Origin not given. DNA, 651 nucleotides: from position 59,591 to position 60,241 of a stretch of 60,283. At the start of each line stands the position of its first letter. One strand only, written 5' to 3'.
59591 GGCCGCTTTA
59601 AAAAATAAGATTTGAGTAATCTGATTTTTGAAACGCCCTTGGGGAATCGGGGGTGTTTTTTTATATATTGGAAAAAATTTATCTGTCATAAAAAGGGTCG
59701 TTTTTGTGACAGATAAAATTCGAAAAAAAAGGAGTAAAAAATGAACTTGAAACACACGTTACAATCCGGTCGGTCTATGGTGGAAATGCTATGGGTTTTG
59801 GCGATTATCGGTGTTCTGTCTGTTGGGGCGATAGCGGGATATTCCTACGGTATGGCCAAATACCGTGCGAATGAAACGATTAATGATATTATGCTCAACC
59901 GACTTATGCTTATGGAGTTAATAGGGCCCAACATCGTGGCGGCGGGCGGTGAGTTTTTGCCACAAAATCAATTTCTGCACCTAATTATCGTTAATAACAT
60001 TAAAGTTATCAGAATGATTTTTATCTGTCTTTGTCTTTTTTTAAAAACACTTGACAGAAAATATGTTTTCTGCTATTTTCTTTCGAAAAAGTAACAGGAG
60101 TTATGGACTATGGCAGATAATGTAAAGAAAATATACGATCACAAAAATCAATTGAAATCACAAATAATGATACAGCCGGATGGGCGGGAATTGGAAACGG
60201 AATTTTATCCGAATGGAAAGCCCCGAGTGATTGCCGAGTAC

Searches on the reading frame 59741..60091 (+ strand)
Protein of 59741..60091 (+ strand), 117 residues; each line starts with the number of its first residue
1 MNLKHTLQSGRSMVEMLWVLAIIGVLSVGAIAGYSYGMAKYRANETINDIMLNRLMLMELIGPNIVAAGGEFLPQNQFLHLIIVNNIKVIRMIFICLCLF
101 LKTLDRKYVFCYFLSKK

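Call 4: search_protein_families(library=pfam, max_evalue=1, proteins=[window:59741-60091:+])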
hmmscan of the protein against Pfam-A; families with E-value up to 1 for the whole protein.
window:59741-60091:+ (117 aa): 1 family
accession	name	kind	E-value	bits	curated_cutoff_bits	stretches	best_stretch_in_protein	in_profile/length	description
PF07963.17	N_methyl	-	0.053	13.6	21.2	1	10-31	6-27/27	Prokaryotic N-terminal methylation motif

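Call 5: search_protein_families(library=ncbifam, max_evalue=1, proteins=[window:59741-60091:+])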
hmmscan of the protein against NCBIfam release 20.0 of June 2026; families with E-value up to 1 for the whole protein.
window:59741-60091:+ (117 aa): 6 families
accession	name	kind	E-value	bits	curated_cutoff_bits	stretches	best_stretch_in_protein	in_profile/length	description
TIGR02532.1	IV_pilin_GFxxxE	domain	0.0013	18.5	16.3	1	12-31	5-24/24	prepilin-type N-terminal cleavage/methylation domain-containing protein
NF047827.1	T3SSXpsH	equivalog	0.041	13.7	160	1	10-47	2-39/145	type II secretion system protein XpsH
NF008673.0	PRK11678.1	equivalog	0.068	12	331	1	49-91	256-298/450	molecular chaperone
NF007862.0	PRK10574.1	equivalog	0.088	12.9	138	1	7-40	3-36/145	prepilin peptidase-dependent pilin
TIGR01708.2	typeII_sec_gspH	equivalog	0.11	12.4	80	1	8-45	1-38/169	type II secretion system minor pseudopilin GspH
NF002503.0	PRK01844.1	equivalog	0.79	9.7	135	1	18-59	10-50/73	YneF family protein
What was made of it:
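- On Type IV pilin / class III signal peptide (PF07963 N_methyl, TIGR02532): Only the 59741 remnant passes, at 18.5 (calls 4, 5).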
